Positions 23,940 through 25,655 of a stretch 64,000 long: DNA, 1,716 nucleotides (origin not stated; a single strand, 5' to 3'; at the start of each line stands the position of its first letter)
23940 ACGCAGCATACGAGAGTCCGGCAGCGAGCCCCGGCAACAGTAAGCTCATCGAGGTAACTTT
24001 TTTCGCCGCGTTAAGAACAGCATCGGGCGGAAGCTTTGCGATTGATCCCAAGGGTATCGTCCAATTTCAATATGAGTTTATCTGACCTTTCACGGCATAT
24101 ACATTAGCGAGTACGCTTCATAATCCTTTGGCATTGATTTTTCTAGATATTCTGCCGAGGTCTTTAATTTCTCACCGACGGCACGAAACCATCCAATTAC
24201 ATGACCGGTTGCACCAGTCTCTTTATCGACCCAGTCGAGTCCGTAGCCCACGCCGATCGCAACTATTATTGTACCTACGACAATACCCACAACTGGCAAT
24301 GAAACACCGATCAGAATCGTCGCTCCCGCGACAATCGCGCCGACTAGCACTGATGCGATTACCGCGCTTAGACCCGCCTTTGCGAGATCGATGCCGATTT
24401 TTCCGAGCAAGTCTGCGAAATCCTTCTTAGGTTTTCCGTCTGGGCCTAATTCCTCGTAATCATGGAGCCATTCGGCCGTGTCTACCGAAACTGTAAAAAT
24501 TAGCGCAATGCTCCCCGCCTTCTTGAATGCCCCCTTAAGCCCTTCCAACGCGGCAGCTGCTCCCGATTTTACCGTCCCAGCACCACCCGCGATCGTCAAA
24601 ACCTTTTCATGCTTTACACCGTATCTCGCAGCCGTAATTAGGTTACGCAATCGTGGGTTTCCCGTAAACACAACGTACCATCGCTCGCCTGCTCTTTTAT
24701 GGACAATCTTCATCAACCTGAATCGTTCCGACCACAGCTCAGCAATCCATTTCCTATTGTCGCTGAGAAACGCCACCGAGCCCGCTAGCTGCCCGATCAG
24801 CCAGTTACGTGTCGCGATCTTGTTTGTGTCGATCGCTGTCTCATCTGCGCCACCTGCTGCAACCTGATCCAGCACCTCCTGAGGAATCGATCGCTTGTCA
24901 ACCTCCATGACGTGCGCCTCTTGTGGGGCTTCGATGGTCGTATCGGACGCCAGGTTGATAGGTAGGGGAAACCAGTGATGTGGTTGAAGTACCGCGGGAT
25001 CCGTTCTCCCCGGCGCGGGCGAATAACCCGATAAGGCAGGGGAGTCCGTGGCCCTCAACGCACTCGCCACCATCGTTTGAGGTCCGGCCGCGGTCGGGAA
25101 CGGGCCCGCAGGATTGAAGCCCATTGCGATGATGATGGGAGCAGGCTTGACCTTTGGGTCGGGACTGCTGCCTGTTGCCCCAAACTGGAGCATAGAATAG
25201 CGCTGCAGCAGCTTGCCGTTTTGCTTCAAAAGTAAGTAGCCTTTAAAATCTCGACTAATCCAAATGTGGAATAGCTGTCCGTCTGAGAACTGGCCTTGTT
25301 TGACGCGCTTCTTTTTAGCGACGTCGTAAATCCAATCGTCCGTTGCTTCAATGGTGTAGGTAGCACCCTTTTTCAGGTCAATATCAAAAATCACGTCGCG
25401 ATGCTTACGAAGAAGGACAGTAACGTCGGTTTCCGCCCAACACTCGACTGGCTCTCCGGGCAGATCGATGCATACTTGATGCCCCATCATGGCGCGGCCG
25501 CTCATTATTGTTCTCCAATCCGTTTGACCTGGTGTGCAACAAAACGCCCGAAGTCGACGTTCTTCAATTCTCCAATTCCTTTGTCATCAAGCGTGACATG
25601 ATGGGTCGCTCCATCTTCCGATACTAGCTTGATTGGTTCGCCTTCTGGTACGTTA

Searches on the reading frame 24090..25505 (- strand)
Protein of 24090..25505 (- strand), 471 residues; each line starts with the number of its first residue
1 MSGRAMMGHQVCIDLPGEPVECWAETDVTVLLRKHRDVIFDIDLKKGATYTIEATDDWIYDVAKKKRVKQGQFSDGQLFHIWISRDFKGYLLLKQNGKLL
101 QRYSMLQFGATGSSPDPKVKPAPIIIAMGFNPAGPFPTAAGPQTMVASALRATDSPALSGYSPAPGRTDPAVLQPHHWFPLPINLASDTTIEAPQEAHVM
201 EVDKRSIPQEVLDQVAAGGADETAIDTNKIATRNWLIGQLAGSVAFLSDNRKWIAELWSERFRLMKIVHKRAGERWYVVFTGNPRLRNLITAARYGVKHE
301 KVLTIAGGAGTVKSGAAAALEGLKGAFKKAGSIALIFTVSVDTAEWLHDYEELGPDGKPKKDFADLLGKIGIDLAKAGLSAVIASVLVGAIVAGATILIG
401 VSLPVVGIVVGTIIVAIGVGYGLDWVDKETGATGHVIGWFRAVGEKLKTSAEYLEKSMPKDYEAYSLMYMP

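Call 8: search_protein_families(library=pfam, proteins=[window:24090-25505:-], max_evalue=0.1)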
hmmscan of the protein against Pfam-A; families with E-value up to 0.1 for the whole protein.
window:24090-25505:- (471 aa): 0 families

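Call 9: search_protein_families(library=ncbifam, proteins=[window:24090-25505:-], max_evalue=0.1)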
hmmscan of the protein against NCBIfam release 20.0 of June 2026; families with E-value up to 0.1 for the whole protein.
window:24090-25505:- (471 aa): 0 families

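Call 11: find_homologous_proteins(query=window:24090-25505:-)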
Query window:24090-25505:- (471 aa): 145 proteins with E <= 0.001 among 8000 candidates; the best 120 are listed.
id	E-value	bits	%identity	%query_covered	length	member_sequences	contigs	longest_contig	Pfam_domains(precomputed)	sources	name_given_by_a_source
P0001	0.0e+0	1055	100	99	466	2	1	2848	-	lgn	-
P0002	3.2e-243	826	76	100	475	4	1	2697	-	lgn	-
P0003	7.9e-232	788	73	100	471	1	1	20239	-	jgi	jgi:hypothetical protein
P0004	2.5e-218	744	71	100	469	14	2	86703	-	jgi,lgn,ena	-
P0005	5.8e-217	739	70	100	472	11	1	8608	-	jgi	jgi:hypothetical protein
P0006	4.9e-215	733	71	100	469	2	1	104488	-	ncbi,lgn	-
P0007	2.7e-212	724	69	100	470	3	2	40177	-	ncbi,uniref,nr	ncbi:hypothetical protein [Paraburkholderia phenoliruptrix]|uniref:hypothetical protein n=1 Tax=Para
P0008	3.8e-211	720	68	100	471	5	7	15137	-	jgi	jgi:hypothetical protein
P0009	4.8e-211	720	69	100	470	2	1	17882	-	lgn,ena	-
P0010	2.1e-210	717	69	100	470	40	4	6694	-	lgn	-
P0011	3.2e-210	717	69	100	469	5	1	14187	-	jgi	jgi:hypothetical protein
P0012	3.2e-210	717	69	100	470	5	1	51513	-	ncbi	-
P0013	5.1e-208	710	69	99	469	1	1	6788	-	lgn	-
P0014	1.5e-206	705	67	100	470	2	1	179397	-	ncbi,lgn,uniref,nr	ncbi:hypothetical protein [Trinickia sp.]|uniref:hypothetical protein n=1 Tax=Trinickia sp. TaxID=25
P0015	2.6e-206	704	67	100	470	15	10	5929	-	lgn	-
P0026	2.7e-182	625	60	100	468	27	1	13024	-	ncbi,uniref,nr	ncbi:hypothetical protein BGV68_03740 [Burkholderia ubonensis]|uniref:hypothetical protein n=1 Tax=B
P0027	1.9e-180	619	60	100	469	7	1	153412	-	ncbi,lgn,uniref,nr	ncbi:hypothetical protein WS98_09820 [Burkholderia territorii]|uniref:hypothetical protein n=1 Tax=B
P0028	2.2e-179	615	58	100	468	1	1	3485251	-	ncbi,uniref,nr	ncbi:hypothetical protein LL998_02460 [Burkholderia ambifaria]|uniref:hypothetical protein n=1 Tax=B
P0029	4.1e-179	614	59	100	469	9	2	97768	-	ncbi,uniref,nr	ncbi:hypothetical protein DN523_07995 [Burkholderia multivorans]|uniref:hypothetical protein n=1 Tax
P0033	3.4e-168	578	58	99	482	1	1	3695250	-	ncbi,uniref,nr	ncbi:hypothetical protein FAZ95_29290 [Trinickia violacea]|uniref:Uncharacterized protein n=1 Tax=Tr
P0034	2.6e-156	539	55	99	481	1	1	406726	-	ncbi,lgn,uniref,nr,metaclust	ncbi:hypothetical protein AWB79_01969 [Caballeronia hypogeia]|uniref:Uncharacterized protein n=1 Tax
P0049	2.7e-128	447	46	100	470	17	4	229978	-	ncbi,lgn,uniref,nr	ncbi:hypothetical protein [Burkholderia diffusa]|uniref:Uncharacterized protein n=1 Tax=Burkholderia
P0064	5.0e-102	360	41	99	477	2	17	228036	-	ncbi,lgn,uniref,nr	ncbi:hypothetical protein [Burkholderia stabilis]|uniref:hypothetical protein n=1 Tax=Burkholderia s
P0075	3.4e-89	318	42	97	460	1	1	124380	-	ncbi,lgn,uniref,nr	ncbi:hypothetical protein [Massilia horti]|uniref:Uncharacterized protein n=1 Tax=Massilia horti Tax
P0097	8.0e-54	201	31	98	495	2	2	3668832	-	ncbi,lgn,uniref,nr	ncbi:hypothetical protein DM39_291 [Burkholderia cenocepacia]|uniref:Uncharacterized protein n=1 Tax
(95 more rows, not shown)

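Call 15: find_related_loci(query=A2, collection=genome_contigs, flank=10000)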
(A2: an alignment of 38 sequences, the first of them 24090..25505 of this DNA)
Query A2 (471 aa) in genome_contigs; peptide patterns used: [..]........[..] (x = any residue, [..] = any of these).
79 stretches matched a pattern; 65 encode a relative of the query (tblastn E <= 1e-3); 65 distinct loci.
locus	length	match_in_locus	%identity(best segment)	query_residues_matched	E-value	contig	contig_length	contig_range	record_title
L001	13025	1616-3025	72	1-471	0e+0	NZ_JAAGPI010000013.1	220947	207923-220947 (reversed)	Burkholderia sp. Ac-20365 NODE_13_length_220947_cov_30.641984/0/0, whole genome shotgun sequence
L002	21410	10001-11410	71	1-471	0e+0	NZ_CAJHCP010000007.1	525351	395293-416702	Paraburkholderia metrosideri strain LMG 28140 isolate LMG 28140, whole genome shotgun sequence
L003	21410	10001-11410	69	1-471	0e+0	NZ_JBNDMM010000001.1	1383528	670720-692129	Paraburkholderia sp. GAS199 Ga0573060_01, whole genome shotgun sequence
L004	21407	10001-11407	71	1-471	0e+0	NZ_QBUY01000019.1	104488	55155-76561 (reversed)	Paraburkholderia sp. C35 NODE_19_length_104488_cov_29.7045, whole genome shotgun sequence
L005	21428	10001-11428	66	1-471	0e+0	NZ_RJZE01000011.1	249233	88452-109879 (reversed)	Paraburkholderia kururiensis JCM 10599 = LMG 19447 strain KP23 C11, whole genome shotgun sequence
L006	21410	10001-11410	69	1-471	0e+0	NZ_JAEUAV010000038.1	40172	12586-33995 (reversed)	Paraburkholderia phenoliruptrix strain HU18 NODE_HU18_38, whole genome shotgun sequence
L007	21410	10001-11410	67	1-471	0e+0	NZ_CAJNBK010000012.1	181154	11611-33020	Paraburkholderia haematera strain LMG 31837 isolate LMG 31837, whole genome shotgun sequence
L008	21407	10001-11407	59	1-471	0e+0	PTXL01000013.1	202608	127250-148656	Burkholderia sp. SRS-46 NODE_12_length_202608_cov_30.9652, whole genome shotgun sequence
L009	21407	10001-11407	59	1-471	9e-176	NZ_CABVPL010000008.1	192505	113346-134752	Burkholderia latens isolate LMG 24064, whole genome shotgun sequence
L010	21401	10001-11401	57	3-471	5e-170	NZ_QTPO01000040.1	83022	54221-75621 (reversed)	Burkholderia sp. Bp9143 BURSP-Bp9143-2809P1S1-EN-PRI-2017-064-DW_S40_245, whole genome shotgun sequence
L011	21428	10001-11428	55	4-471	4e-155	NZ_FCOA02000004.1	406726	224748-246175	Caballeronia hypogeia isolate LMG 29322 contig000004, whole genome shotgun sequence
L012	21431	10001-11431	49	1-471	6e-146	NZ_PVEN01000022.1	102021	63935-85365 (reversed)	Paraburkholderia sp. BL21I4N1 Ga0139065_122, whole genome shotgun sequence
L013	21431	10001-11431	49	1-471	2e-145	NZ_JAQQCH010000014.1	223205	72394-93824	Paraburkholderia sediminicola strain RL17-340-BIC-B 14, whole genome shotgun sequence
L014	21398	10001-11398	46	1-469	6e-123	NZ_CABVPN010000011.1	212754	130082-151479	Burkholderia diffusa isolate LMG 24065, whole genome shotgun sequence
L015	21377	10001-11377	46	1-471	5e-120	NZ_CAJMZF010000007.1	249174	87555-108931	Paraburkholderia sp. J63 7, whole genome shotgun sequence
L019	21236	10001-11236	37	12-465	2e-90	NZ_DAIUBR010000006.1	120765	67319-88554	MAG: Limnobacter sp. isolate CTOTU5937 NODE_16_length_120765_cov_12.030345, whole genome shotgun sequence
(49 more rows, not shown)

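Call 23: search_solved_structures(query=A2, max_evalue=1)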
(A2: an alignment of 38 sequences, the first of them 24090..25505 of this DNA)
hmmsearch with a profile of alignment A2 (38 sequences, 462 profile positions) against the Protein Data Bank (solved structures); distinct sequences matched with E-value up to 1: 1.
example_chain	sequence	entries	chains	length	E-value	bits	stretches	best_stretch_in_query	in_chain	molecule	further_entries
4x88_A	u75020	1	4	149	0.61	12.1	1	322-448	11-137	Ion transport protein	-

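Call 24: predict_structure(alignment_id=A2)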
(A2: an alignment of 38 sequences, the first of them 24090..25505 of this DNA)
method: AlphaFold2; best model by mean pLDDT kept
length: 471 residues; sequences in the alignment: 38
mean_pLDDT: 63.9   pTM: 0.33
mean pLDDT of the five models: 63.9, 60.3, 58.0, 57.5, 54.9
residues with pLDDT >= 90: 70; 70-90: 147; 50-70: 114; < 50: 140
segments of 3 or more residues with pLDDT < 50: 132-186, 188-191, 218-247, 292-332, 468-471
pLDDT, mean of each block of 10 residues (from residue 1): 61 87 78 92 92 96 95 95 92 93 83 77 87 39 34 34 38 37 42 59 63 53 30 34 43 57 66 70 62 41 35 31 39 57 73 77 73 73 72 69 65 74 77 69 70 70 51 41
secondary structure, 60 per line:
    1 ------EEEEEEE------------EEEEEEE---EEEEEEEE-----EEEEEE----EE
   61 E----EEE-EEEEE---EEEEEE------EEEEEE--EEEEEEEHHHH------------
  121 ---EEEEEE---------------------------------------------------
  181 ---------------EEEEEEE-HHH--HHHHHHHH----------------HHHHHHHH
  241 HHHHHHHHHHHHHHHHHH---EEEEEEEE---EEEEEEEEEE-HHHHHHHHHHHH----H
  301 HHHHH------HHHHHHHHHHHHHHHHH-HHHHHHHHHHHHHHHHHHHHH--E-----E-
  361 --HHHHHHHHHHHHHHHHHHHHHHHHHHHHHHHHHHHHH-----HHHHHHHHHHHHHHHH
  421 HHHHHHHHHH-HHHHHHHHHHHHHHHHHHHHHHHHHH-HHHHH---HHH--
elements in order: E7-13 E26-32 E36-43 E49-54 E59-61 E66-68 E70-74 E78-83 E90-95 E98-104 H105-108 E124-129 E196-202 H209-216 H233-258 E262-269 E273-282 H284-295 H300-305 H312-328 H330-350 H363-399 H405-430 H432-457 H459-463

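Call 27: fold_search(model_id=the predicted structure, library=pdb)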
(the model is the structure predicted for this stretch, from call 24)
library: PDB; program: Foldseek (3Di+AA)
matches with E <= 10: 498; with E <= 0.001: 0
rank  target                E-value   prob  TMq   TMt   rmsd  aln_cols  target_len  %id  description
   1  4f7k_A                7.2e-02  0.84  0.12  0.15  12.7       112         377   12  Crystal structure of Lac15 from a marine microbial metagenome (released 2013-05-22)
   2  4f7k_B                9.1e-02  0.75  0.12  0.14  12.6       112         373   13  Crystal structure of Lac15 from a marine microbial metagenome (released 2013-05-22)
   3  5f9w_H                1.7e-01  0.05  0.07  0.11  22.3       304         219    7  Crystal structure of broadly neutralizing VH1-46 germline-derived CD4-binding site-directed antibody CH235 in complex  (released 2016-03-09)
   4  6wzk_A                3.3e-01  0.04  0.08  0.13  22.1       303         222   10  LY3041658 Fab bound to CXCL3 (released 2020-11-25)
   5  3nac_H                3.7e-01  0.04  0.08  0.12  22.2       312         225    8  Crystal structure of Fab15 Mut7 (released 2010-08-18)
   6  4leo_A                3.9e-01  0.03  0.07  0.12  19.9       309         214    6  Crystal structure of anti-HER3 Fab RG7116 in complex with the extracellular domains of human Her3 (ERBB3) (released 2013-07-10)
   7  8vlg_A                4.1e-01  0.21  0.10  0.09   7.2        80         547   14  Cryo-EM structure of human HGSNAT bound with Acetyl-CoA and substrate analog (released 2024-06-26)
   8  7f19                  4.1e-01  0.15  0.10  0.10  18.5       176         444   12  Structure of the G304E mutant of CueO (released 2022-06-15)
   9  6eg1_B                4.4e-01  0.25  0.10  0.16  16.6       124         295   12  Crystal structure of Dpr2 Ig1-Ig2 in complex with DIP-Theta Ig1-Ig3 (released 2018-11-28)
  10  2fqg                  4.4e-01  0.10  0.10  0.10  20.8       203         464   12  Crystal Structures of E. coli Laccase CueO under different copper binding situations (released 2007-01-30)
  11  6eg0_B                4.9e-01  0.18  0.10  0.15  16.8       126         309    9  Crystal structure of Dpr4 Ig1-Ig2 in complex with DIP-Eta Ig1-Ig3 (released 2018-11-28)
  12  9cpx_H                5.2e-01  0.03  0.07  0.13  21.9       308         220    7  Crystal structure of SARS-CoV-2 receptor binding domain in complex with antibodies C03-0138 and CC12.3 (released 2025-06-25)
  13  6h06_A                5.2e-01  0.03  0.07  0.12  22.2       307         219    7  FAB CBTAU-22.1 IN COMPLEX WITH TAU PEPTIDE V1088-5 (released 2018-07-25)
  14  5w05_H                5.2e-01  0.03  0.07  0.12  23.4       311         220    9  ANTI-TISSUE FACTOR ANTIBODY M59, A HUMANIZED VERSION OF 10H10 (released 2017-06-14)
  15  8dgu_H                5.5e-01  0.04  0.07  0.13  22.2       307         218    7  Crystal structure of SARS-CoV-2 spike stem helix peptide in complex with Fab of broadly neutralizing antibody CC25.106 (released 2023-01-25)
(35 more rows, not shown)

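Call 32: find_encoding_contigs(protein=P0014, flank=10000, max_places=3)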
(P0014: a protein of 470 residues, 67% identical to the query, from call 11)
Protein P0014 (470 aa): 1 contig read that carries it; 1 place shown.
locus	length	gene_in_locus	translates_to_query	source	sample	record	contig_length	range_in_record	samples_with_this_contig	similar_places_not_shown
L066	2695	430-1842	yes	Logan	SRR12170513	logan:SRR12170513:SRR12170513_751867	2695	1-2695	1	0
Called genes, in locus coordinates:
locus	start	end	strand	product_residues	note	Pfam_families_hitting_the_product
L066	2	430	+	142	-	?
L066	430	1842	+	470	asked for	-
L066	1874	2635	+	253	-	-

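Call 43: list_cluster_members(proteins=[P0097])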
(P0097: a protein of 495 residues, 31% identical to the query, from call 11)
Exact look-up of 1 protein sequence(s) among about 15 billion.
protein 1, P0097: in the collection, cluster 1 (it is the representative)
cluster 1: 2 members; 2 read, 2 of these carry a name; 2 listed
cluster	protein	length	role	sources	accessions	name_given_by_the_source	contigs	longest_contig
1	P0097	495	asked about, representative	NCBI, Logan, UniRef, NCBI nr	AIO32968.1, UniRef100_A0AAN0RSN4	hypothetical protein DM39_291 [Burkholderia cenocepacia] | Uncharacterized protein n=1 Tax=Burkholderia cenocepacia TaxID=95486 ...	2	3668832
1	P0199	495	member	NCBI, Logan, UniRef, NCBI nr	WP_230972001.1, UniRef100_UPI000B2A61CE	hypothetical protein [Burkholderia pseudomultivorans] | hypothetical protein n=1 Tax=Burkholderia pseudomultivorans TaxID=1207504 ...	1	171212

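Call 46: search_protein_representatives(alignment_id=A2)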
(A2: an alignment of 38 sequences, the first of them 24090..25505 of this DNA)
Query: 38 sequences, 462 profile positions. Proteins with E-value up to 0.001 (for the whole library): 532; up to 1e-10: 205; up to 1e-30: 93. The best 150 are listed.
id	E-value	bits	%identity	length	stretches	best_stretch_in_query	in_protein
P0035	2.6e-181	620.0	-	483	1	3-461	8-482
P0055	9.7e-171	585.1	-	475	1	2-461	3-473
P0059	1.3e-164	564.9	-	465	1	1-460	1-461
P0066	8.9e-155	532.5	-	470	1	5-460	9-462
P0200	2.9e-149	514.3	-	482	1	9-459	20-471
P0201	5.2e-143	493.7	-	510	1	6-454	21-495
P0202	1.0e-142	492.7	-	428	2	175-460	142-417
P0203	4.3e-140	484.1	-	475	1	8-459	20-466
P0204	7.8e-140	483.2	-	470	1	3-457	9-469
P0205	3.1e-136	471.3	-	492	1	5-460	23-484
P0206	1.1e-134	466.3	-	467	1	6-456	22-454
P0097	2.8e-132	458.3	-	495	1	4-460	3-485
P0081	5.3e-130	450.8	-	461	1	5-459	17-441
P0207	1.4e-129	449.4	-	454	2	180-461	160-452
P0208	1.5e-128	446.0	-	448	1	8-458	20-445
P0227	5.1e-84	299.2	-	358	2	6-157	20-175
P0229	5.1e-80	286.0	-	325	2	10-139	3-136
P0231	1.1e-73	265.2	-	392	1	4-344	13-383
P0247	2.9e-54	201.1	-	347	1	4-285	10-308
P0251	3.3e-52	194.3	-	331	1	7-211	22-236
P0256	2.5e-49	184.8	-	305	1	8-210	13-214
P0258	3.5e-47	177.8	-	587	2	96-441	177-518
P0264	5.0e-43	164.1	-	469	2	4-142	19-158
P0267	2.1e-40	155.4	-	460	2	4-144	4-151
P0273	3.2e-36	141.6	-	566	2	296-442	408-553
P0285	4.5e-31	124.6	-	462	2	10-193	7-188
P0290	1.4e-28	116.4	-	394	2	261-437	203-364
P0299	6.1e-26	107.7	-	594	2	260-429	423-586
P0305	4.4e-24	101.6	-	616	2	243-434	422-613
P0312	2.4e-22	95.9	-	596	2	237-434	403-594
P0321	1.4e-20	90.0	-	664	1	249-441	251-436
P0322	1.5e-20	90.0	-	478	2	8-149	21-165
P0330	4.6e-19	85.0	-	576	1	259-444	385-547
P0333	1.2e-18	83.7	-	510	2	256-446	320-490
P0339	1.6e-17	80.0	-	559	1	259-422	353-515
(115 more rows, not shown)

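Call 47: search_protein_families(library=pfam, proteins=[P0258, P0273, P0299, P0305, P0312, P0321, P0330, P0333, P0339, P0290], max_evalue=0.01)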
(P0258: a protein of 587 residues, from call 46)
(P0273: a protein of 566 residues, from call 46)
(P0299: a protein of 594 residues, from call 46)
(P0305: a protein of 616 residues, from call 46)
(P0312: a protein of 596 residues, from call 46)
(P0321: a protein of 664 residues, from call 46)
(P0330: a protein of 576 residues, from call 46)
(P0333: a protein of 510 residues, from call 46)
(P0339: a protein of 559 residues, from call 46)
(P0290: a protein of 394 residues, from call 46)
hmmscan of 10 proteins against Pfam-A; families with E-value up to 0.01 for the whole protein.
P0258 (587 aa): 0 families

P0273 (566 aa): 0 families

P0299 (594 aa): 0 families

P0305 (616 aa): 0 families

P0312 (596 aa): 0 families

P0321 (664 aa): 1 family
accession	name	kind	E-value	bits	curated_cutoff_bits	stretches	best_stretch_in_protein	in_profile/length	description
PF01476.26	LysM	-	4.4e-16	59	20.9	1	3-47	1-43/43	LysM domain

P0330 (576 aa): 0 families

P0333 (510 aa): 0 families

P0339 (559 aa): 0 families

P0290 (394 aa): 0 families
